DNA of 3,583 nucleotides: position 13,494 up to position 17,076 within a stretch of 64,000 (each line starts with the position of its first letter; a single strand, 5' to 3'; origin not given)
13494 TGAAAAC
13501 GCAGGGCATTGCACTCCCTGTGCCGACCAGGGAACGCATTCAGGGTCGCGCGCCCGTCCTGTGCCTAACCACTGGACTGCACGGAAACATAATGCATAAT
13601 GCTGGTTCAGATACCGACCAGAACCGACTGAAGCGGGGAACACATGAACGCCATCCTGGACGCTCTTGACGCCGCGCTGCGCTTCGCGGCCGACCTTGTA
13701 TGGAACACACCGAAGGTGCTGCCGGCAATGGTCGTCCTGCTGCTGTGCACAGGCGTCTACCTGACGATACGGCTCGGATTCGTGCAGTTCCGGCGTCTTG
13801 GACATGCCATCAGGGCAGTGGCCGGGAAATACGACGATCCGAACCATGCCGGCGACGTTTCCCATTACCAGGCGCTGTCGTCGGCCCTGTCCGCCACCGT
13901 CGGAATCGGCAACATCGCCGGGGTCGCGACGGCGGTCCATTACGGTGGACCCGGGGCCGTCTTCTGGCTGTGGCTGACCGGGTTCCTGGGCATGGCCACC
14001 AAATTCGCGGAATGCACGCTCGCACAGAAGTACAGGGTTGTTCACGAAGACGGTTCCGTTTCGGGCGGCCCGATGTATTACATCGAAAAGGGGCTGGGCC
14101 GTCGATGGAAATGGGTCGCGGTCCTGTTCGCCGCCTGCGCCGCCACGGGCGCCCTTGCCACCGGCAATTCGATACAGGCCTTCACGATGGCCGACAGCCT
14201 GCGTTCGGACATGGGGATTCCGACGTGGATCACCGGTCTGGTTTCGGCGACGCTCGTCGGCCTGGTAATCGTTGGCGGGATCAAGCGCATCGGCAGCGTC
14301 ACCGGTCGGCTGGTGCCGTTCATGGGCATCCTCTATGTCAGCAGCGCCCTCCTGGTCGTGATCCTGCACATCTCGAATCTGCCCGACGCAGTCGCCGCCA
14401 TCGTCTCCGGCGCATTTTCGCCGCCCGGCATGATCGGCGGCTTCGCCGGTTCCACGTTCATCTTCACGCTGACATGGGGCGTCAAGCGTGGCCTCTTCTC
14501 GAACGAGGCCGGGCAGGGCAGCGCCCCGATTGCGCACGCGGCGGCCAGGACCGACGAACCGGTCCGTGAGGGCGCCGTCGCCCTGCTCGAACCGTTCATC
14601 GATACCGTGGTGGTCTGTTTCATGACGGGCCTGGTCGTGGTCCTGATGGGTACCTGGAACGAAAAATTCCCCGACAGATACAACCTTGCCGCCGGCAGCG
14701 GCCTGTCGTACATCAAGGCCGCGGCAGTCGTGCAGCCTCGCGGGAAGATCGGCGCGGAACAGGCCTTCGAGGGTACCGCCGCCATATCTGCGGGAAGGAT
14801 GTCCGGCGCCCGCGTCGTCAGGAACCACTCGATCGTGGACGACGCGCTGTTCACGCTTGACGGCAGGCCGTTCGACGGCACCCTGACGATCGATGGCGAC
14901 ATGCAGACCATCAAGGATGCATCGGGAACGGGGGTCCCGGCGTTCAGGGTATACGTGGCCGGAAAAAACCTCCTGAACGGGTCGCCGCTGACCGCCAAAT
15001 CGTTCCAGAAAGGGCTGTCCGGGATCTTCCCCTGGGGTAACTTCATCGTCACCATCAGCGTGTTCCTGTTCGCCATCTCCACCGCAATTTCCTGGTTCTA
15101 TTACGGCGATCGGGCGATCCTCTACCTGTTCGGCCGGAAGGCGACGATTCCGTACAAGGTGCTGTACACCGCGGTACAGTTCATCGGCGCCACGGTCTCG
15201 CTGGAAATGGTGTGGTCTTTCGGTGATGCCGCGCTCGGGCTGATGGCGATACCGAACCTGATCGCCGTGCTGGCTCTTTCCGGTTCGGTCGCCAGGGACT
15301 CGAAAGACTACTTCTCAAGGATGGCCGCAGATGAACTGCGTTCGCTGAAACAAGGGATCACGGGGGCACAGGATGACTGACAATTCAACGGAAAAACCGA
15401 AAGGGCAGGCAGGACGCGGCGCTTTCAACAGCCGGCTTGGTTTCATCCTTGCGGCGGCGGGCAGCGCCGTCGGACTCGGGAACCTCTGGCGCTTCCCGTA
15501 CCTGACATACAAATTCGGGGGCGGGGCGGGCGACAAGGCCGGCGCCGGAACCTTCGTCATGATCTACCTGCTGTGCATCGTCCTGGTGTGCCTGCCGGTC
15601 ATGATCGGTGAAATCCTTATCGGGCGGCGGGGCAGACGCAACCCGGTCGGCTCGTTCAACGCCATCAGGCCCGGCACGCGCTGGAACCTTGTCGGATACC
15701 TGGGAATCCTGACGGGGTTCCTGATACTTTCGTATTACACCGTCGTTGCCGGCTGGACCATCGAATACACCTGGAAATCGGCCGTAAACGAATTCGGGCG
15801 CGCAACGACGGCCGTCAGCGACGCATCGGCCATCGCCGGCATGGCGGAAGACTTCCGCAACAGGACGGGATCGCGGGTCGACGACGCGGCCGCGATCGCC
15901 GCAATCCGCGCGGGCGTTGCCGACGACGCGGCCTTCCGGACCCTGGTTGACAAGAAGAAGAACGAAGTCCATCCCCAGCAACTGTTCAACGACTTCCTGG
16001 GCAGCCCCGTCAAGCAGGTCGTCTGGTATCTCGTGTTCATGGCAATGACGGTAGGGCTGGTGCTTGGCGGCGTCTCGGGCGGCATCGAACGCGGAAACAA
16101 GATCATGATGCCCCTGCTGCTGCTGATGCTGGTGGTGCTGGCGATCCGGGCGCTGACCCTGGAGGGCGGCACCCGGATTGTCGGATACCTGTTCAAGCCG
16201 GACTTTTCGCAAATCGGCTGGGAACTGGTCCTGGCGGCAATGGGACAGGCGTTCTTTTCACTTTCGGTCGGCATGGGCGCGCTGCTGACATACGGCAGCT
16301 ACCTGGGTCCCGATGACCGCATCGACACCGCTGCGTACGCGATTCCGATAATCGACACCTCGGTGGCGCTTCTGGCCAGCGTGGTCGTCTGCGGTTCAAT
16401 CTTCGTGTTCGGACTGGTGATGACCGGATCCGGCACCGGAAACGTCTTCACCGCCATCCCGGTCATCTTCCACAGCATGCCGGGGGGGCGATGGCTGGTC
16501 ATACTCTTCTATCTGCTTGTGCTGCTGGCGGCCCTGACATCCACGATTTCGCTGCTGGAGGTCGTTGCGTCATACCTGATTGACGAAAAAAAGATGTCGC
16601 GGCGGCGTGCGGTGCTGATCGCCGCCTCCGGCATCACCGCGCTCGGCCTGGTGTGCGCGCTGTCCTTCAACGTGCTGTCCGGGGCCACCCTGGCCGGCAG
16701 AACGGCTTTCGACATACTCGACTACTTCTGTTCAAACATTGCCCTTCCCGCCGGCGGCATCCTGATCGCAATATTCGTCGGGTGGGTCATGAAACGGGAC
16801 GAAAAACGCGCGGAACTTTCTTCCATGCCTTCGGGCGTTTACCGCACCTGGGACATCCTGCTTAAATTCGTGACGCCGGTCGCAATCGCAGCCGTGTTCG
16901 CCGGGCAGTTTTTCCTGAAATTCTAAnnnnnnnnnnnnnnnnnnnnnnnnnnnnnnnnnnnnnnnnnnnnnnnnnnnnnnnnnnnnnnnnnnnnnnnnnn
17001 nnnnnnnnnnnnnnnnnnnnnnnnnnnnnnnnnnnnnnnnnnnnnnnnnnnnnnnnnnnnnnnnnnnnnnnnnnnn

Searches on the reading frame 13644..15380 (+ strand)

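Call 69: search_protein_families(library=pfam, proteins=[window:13644-15380:+], max_evalue=0.00001)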
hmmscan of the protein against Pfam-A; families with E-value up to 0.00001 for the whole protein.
window:13644-15380:+ (578 aa): 1 family
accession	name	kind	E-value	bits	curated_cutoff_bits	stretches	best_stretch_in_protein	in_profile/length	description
PF01235.23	Na_Ala_symp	-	6.3e-134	447.6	24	1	67-564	8-387/392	Sodium:alanine symporter family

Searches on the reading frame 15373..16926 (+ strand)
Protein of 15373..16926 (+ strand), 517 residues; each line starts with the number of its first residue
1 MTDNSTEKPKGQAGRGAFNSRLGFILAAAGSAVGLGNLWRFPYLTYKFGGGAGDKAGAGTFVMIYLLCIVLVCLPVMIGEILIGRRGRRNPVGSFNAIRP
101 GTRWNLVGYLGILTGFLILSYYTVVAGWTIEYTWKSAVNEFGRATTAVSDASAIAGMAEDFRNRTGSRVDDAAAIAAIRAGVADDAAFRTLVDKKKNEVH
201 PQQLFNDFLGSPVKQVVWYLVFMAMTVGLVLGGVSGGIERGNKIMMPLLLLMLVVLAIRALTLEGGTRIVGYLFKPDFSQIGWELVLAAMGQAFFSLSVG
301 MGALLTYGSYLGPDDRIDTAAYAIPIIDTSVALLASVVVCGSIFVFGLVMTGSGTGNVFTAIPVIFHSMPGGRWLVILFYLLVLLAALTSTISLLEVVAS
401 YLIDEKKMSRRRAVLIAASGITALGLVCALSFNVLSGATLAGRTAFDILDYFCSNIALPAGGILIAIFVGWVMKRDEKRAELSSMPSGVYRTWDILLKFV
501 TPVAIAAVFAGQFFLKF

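Call 69: search_protein_families(library=pfam, proteins=[window:15373-16926:+], max_evalue=0.00001)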
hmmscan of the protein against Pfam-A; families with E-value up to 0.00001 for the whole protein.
window:15373-16926:+ (517 aa): 1 family
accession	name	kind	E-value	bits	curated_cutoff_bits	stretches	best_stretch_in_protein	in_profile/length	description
PF00209.24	SNF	-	3.8e-54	184.7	27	1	15-510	1-478/524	Sodium:neurotransmitter symporter family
